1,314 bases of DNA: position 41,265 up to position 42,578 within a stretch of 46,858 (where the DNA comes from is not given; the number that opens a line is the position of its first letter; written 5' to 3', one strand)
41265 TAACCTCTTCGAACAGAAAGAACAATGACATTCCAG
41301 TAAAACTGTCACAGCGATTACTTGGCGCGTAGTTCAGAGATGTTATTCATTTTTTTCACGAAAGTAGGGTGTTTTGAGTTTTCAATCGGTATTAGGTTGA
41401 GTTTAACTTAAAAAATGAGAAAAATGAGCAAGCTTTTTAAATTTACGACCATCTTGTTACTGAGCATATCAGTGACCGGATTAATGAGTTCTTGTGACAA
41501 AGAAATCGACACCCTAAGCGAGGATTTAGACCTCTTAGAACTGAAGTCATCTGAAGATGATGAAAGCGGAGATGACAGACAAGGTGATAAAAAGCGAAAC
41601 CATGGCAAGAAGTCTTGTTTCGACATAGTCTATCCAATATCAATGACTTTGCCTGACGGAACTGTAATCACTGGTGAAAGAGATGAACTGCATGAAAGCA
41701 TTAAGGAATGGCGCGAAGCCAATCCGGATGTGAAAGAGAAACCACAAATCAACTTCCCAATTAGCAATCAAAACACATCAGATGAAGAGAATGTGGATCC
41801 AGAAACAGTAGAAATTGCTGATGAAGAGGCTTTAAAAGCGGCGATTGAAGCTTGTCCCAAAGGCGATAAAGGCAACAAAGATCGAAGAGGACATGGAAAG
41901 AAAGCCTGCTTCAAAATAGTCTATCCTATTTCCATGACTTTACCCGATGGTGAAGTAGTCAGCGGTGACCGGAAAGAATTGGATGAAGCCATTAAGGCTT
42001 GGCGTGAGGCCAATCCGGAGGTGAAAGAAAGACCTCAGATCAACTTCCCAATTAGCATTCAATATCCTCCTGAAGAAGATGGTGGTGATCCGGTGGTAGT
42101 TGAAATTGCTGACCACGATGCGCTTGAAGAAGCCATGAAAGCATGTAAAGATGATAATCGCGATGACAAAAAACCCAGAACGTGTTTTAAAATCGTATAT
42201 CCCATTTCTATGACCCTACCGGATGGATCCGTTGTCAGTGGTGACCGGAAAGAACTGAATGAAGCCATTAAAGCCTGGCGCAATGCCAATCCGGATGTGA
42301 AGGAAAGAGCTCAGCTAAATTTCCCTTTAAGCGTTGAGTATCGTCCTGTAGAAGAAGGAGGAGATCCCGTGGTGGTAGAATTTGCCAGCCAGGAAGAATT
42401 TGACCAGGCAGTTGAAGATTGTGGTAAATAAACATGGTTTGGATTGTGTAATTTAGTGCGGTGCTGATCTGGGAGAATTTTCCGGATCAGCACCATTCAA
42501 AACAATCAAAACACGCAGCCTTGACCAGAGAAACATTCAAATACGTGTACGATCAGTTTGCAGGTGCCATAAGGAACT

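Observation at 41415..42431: Lipoprotein built from three 80-aa Cys-bracketed repeats of an unrecognised domain, heading an ECF-sigma/FecR/TonB-receptor unit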

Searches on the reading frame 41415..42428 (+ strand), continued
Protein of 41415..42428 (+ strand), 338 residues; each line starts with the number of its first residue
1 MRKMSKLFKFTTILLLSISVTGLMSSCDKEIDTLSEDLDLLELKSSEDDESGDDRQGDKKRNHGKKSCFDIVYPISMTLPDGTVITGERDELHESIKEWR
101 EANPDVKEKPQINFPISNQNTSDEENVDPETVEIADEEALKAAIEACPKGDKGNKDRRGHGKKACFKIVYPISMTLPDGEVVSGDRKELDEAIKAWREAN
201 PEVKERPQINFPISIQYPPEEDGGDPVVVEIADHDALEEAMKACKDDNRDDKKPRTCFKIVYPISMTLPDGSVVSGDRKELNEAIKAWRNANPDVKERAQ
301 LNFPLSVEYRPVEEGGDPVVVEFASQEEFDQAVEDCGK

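Call 24: find_encoding_contigs(protein=P0084, flank=8000, max_places=2)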
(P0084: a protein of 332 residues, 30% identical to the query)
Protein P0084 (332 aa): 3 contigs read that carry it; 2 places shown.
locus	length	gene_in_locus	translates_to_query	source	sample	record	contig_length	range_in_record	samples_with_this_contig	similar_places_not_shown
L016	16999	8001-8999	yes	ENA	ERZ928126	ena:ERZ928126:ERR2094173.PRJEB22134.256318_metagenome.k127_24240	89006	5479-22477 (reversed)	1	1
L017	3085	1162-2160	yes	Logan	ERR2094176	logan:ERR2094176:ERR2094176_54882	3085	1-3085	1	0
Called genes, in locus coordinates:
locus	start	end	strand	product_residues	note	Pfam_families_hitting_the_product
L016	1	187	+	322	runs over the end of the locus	PF00579:tRNA-synt_1b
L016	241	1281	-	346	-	PF00248:Aldo_ket_red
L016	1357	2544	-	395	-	PF00162:PGK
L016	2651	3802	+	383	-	PF13177:DNA_pol3_delta2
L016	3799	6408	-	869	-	PF13715:CarbopepD_reg_2, PF07715:Plug (weak)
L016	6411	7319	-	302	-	PF04773:FecR, PF16344:FecR_C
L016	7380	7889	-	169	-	PF04542:Sigma70_r2, PF08281:Sigma70_r4_2, PF04545:Sigma70_r4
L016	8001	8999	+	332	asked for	-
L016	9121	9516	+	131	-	-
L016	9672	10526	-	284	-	PF05219:DREV (weak), PF13489:Methyltransf_23, PF13847:Methyltransf_31 (faint), PF08241:Methyltransf_11, PF08242:Methyltransf_12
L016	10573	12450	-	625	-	PF01134:GIDA, PF12831:FAD_oxidored (weak), PF21680:GIDA_C_1st, PF13932:SAM_GIDA_C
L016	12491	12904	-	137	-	PF02130:YbeY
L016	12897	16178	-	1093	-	-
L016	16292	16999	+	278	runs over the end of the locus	-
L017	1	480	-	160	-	?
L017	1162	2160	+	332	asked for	-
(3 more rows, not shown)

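Call 43: search_protein_families(library=pfam, proteins=[L001:10033-10443:+, L001:10454-10969:+, L001:11050-11622:+, L007:6714-7181:-], max_evalue=1)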
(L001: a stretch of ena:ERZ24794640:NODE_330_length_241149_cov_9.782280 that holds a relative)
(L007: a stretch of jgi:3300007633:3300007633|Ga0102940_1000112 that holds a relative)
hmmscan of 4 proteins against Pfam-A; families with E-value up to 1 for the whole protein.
L001:10033-10443:+ (136 aa): 2 families
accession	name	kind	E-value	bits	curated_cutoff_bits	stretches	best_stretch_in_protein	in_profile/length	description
PF19673.4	DUF6176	-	0.0019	18.6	27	1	102-131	34-63/109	Family of unknown function (DUF6176)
PF13572.11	DUF4134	-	0.079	13.7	26.5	1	52-90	31-69/93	Domain of unknown function (DUF4134)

L001:10454-10969:+ (171 aa): 1 family
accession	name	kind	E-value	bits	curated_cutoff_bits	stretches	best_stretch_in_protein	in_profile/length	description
PF14702.12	hGDE_central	-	0.032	14.3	27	1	45-148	36-132/247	Central domain of human glycogen debranching enzyme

L001:11050-11622:+ (190 aa): 0 families

L007:6714-7181:- (155 aa): 3 families
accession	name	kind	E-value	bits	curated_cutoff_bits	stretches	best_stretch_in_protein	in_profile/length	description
PF18894.6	PhageMetallopep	-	0.00074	20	23.7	1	83-111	67-94/134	Putative phage metallopeptidase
PF06114.19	Peptidase_M78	-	0.047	13.9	22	1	95-115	39-59/123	IrrE N-terminal-like domain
PF05569.17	Peptidase_M56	-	0.29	10.7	31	1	81-109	176-204/296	BlaR1 peptidase M56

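Call 66: predict_structure(alignment_id=A3)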
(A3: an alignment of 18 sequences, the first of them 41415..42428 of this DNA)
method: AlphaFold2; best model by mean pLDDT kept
length: 338 residues; sequences in the alignment: 18
mean_pLDDT: 70.7   pTM: 0.31
mean pLDDT of the five models: 70.7, 69.8, 63.1, 60.4, 60.3
residues with pLDDT >= 90: 62; 70-90: 161; 50-70: 27; < 50: 88
segments of 3 or more residues with pLDDT < 50: 1-66, 150-162, 247-254
pLDDT, mean of each block of 10 residues (from residue 1): 36 41 33 34 32 32 49 85 86 83 86 83 61 81 66 39 69 91 89 92 90 84 79 84 60 61 90 89 90 90 86 75 87 72
secondary structure, 60 per line:
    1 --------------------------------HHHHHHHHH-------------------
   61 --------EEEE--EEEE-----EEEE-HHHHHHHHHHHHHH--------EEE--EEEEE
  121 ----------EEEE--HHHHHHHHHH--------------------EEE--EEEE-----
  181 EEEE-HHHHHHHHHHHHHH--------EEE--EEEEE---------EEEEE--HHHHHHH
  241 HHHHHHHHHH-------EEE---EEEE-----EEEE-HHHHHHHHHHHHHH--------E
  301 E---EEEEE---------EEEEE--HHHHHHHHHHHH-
elements in order: H33-41 E69-72 E75-78 E84-87 H89-102 E111-113 E116-120 E131-134 H137-146 E167-169 E172-175 E181-184 H186-199 E208-210 E213-217 E227-231 H234-250 E258-260 E264-267 E273-276 H278-291 E305-309 E319-323 H326-337

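Call 69: fold_search(model_id=the predicted structure, library=pdb)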
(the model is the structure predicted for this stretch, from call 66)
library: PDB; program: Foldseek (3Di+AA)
matches with E <= 10: 211; with E <= 0.001: 0
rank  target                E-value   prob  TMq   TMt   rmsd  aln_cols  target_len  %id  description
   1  8r5n_A                6.1e-01  0.06  0.07  0.13  21.4       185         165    9  DTX1 WWE domain in complex with ATP (released 2024-07-31)
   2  9xqs_U                7.6e-01  0.04  0.11  0.06  23.3       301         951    7  Structure of the inner peripheral region in the phage phiKZ baseplate complex (released 2026-02-11)
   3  6hiw_DB               9.5e-01  0.02  0.09  0.04  19.9       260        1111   12  Cryo-EM structure of the Trypanosoma brucei mitochondrial ribosome - This entry contains the complete small mitoribos (released 2018-09-26)
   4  8r6a_A                1.0e+00  0.05  0.07  0.13  20.3       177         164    7  DTX1 WWE domain in complex with ADP bound to WWE1 (released 2024-07-31)
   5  1qr4_A                1.2e+00  0.01  0.06  0.10  24.3       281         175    9  TWO FIBRONECTIN TYPE-III DOMAIN SEGMENT FROM CHICKEN TENASCIN (released 1999-06-28)
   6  6hiw_Cv               1.5e+00  0.05  0.10  0.04  25.5       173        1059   12  Cryo-EM structure of the Trypanosoma brucei mitochondrial ribosome - This entry contains the complete small mitoribos (released 2018-09-26)
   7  7qiw_U                1.6e+00  0.06  0.09  0.15  17.7       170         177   12  Specific features and methylation sites of a plant ribosome. 60S ribosomal subunit. (released 2022-07-13)
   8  8k8u_C                1.6e+00  0.02  0.07  0.06  21.7       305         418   11  F8-A22-E4 complex of MPXV in complex with DNA and dCTP (released 2024-06-05)
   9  8a5y_T                1.6e+00  0.07  0.10  0.06  18.8       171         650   15  S. cerevisiae apo unphosphorylated APC/C. (released 2022-08-31)
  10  7kzh                  1.6e+00  0.02  0.06  0.10  22.5       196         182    6  Zinc finger antiviral protein (ZAP) central domain (released 2021-12-15)
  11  1q67_A                1.7e+00  0.04  0.07  0.14  21.8       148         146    9  Crystal structure of Dcp1p (released 2004-03-02)
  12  1mje_A                1.7e+00  0.02  0.09  0.06  22.2       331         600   11  STRUCTURE OF A BRCA2-DSS1-SSDNA COMPLEX (released 2002-09-27)
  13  6m0a_A                1.9e+00  0.06  0.13  0.17  16.0       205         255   10  The heme-bound structure of the chloroplast protein At3g03890 (released 2020-12-16)
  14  8k51_B                1.9e+00  0.04  0.11  0.12  21.9       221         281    9  Crystal structure of arylamine N-acyltransferase from Streptomyces aureus (released 2024-07-24)
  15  8vb2_E                1.9e+00  0.03  0.08  0.05  16.9       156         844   12  C4 pre-infection ejectosome of the mature bacteriophage PhiM1 particle (released 2024-10-23)
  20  8xy6_A                2.3e+00  0.02  0.08  0.03  23.2       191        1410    9  ASFV RNAP M1249L C-tail occupied complex3 (MCOC3) (released 2025-01-22)
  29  8rbj_A                2.7e+00  0.01  0.09  0.08  26.8       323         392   12  Structure of fungal tRNA ligase in complex with RNA (released 2025-06-18)
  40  9c6g_3                3.7e+00  0.02  0.08  0.05  23.0       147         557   16  Mcm double hexamer from human (released 2025-08-27)
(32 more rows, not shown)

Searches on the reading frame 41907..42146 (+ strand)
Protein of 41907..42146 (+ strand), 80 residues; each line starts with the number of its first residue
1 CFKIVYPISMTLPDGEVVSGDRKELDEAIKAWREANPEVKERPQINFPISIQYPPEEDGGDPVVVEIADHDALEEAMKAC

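Call 15: search_solved_structures(query=A1, max_evalue=10, show_alignments=2)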
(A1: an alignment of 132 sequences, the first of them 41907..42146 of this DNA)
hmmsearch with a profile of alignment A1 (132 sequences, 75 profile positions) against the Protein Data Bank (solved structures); distinct sequences matched with E-value up to 10: 44.
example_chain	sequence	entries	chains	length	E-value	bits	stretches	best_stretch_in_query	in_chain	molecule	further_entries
8jze_e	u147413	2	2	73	0.097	16.1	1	38-64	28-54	Photosystem I PsaE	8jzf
1u7x_A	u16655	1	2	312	0.18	15.3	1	22-73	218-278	Tyrosyl-tRNA synthetase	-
4nd6_A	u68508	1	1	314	0.18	15.2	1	22-73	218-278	Tyrosine-tRNA ligase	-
4hpw_A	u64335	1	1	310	0.18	15.2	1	22-73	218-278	Tyrosine--tRNA ligase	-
4hk4_A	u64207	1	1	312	0.19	15.2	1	22-73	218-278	Tyrosine--tRNA ligase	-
6wrn_A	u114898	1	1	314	0.19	15.2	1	22-73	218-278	Tyrosine--tRNA ligase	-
7ckg_A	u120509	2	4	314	0.19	15.1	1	22-73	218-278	Tyrosine--tRNA ligase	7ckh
4nd7_A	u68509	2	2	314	0.19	15.1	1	22-73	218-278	Tyrosine--tRNA ligase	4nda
6wrt_A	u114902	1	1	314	0.19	15.1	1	22-73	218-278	Tyrosine--tRNA ligase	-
7c5c_A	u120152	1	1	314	0.19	15.1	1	22-73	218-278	Tyrosine--tRNA ligase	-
6wrq_A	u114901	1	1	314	0.19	15.1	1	22-73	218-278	Tyrosine--tRNA ligase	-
4nx2_A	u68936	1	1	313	0.2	15.1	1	22-73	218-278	Tyrosine--tRNA ligase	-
4hjr_A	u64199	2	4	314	0.2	15.1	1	22-73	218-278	Tyrosine-tRNA ligase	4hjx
2zp1_A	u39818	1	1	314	0.2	15.1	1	22-73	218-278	Tyrosyl-tRNA synthetase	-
5u36_A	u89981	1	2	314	0.2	15.1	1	22-73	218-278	Tyrosine--tRNA ligase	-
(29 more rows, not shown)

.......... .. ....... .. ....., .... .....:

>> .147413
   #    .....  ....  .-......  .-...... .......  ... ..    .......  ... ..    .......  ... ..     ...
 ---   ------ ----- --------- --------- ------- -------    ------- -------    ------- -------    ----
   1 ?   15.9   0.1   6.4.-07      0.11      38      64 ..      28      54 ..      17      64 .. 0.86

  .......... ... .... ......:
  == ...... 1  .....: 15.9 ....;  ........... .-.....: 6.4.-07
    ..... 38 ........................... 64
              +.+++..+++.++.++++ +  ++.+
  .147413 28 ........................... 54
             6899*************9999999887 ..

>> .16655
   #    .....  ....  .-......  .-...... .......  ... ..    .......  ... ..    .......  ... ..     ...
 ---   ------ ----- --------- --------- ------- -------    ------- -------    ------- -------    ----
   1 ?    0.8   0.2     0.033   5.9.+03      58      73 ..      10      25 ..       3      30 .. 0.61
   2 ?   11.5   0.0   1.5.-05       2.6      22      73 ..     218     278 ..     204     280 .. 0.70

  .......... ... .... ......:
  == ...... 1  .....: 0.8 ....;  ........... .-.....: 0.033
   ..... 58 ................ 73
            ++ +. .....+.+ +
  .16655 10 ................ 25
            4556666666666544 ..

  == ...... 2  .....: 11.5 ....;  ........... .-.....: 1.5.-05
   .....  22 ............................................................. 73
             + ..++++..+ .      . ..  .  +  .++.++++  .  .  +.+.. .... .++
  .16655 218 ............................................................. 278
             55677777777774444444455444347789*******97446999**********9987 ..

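Call 22: predict_structure(alignment_id=A1)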
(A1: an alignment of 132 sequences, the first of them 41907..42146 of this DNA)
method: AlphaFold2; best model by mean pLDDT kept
length: 80 residues; sequences in the alignment: 132
mean_pLDDT: 94.6   pTM: 0.74
mean pLDDT of the five models: 94.6, 92.5, 90.9, 90.8, 89.5
residues with pLDDT >= 90: 70; 70-90: 10; 50-70: 0; < 50: 0
segments of 3 or more residues with pLDDT < 50: none
pLDDT, mean of each block of 10 residues (from residue 1): 96 97 97 96 97 87 95 93
secondary structure, 60 per line:
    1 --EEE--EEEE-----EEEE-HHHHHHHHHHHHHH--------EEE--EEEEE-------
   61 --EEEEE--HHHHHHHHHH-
elements in order: E3-5 E8-11 E17-20 H22-35 E44-46 E49-53 E63-67 H70-79

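Call 27: fold_search(model_id=the predicted structure, library=pdb)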
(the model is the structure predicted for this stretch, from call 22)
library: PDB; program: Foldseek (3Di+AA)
matches with E <= 10: 130; with E <= 0.001: 0
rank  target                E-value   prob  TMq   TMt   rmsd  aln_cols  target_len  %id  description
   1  9j46_F                7.9e-01  0.12  0.19  0.13  11.7        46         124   15  Crystal structure of ASFV E146L (released 2025-01-01)
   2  9w4u_C                8.4e-01  0.11  0.18  0.13  11.5        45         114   13  ASFV E146L (released 2025-09-17)
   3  5uto_B                9.4e-01  0.57  0.33  0.11   3.4        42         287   21  The crystal structure of the Staphylococcus aureus Fatty acid Kinase (Fak) B1 protein loaded with palmitic acid to 1.8 (released 2018-02-21)
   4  9j46_C                1.0e+00  0.10  0.18  0.14  11.6        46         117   13  Crystal structure of ASFV E146L (released 2025-01-01)
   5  9e6q_AR               1.1e+00  0.21  0.32  0.33  10.9        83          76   16  Cryo-EM structure of the Pyrobaculum calidifontis 50S ribosomal subunit in complex with Dri (released 2024-11-20)
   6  9j46_A                1.1e+00  0.09  0.18  0.13  11.6        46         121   13  Crystal structure of ASFV E146L (released 2025-01-01)
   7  9w4u_D                1.4e+00  0.08  0.18  0.14  11.6        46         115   13  ASFV E146L (released 2025-09-17)
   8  9j46_D                1.6e+00  0.08  0.19  0.14  11.6        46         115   15  Crystal structure of ASFV E146L (released 2025-01-01)
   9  6gcs_f                1.7e+00  0.11  0.26  0.26  12.0        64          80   17  Cryo-EM structure of respiratory complex I from Yarrowia lipolytica (released 2018-10-10)
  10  8pmq_9                1.8e+00  0.07  0.22  0.06  15.6        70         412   17  Catalytic module of yeast GID E3 ligase bound to multiphosphorylated Ubc8~ubiquitin (released 2024-01-03)
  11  6nyu_B                2.0e+00  0.38  0.32  0.11   3.3        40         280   20  The X-ray crystal structure of Staphylococcus aureus Fatty Acid Kinase (Fak) B1 F263T mutant protein to 2.18 Angstrom  (released 2020-02-12)
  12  5woo_B                2.1e+00  0.35  0.33  0.11   3.3        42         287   21  The crystal structure of the Staphylococcus aureus Fatty acid Kinase (Fak) B1 protein loaded with Myristic acid (C14:0 (released 2018-11-21)
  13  1vpv_A                2.1e+00  0.33  0.32  0.12   3.5        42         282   21  Crystal structure of a degv lipid binding protein (tm1468) from thermotoga maritima at 2.45 A resolution (released 2004-12-07)
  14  7qiw_U                2.1e+00  0.07  0.27  0.15  12.0       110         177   11  Specific features and methylation sites of a plant ribosome. 60S ribosomal subunit. (released 2022-07-13)
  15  7scl_B                2.3e+00  0.35  0.34  0.12   3.2        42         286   21  The X-ray crystal structure of Staphylococcus aureus Fatty Acid Kinase B1 (FakB1) mutant R173A in complex with Palmita (released 2021-10-27)
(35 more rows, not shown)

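Call 39: search_protein_representatives(alignment_id=A1)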
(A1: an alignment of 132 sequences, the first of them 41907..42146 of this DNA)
Query: 132 sequences, 75 profile positions. Proteins with E-value up to 0.001 (for the whole library): 2099; up to 1e-10: 1504; up to 1e-30: 682. The best 150 are listed.
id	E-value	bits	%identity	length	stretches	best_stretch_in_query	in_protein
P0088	1.9e-164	550.3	-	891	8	1-75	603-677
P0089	7.6e-155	519.5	-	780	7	1-75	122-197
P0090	8.1e-135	455.4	-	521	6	1-75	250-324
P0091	8.2e-129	436.1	-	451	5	1-75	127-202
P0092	5.1e-120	407.9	-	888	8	1-75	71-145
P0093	5.2e-120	407.9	-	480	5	1-75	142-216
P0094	1.6e-119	406.3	-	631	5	1-75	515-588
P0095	1.1e-115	394.1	-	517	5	1-75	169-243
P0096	4.2e-113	385.8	-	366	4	1-75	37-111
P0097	7.0e-113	385.1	-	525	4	1-75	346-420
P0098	1.1e-112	384.5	-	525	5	1-75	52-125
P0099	1.0e-110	378.1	-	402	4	1-75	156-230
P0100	2.1e-108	370.7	-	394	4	1-75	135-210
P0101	5.9e-106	362.9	-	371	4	1-75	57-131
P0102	1.5e-103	355.2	-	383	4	1-75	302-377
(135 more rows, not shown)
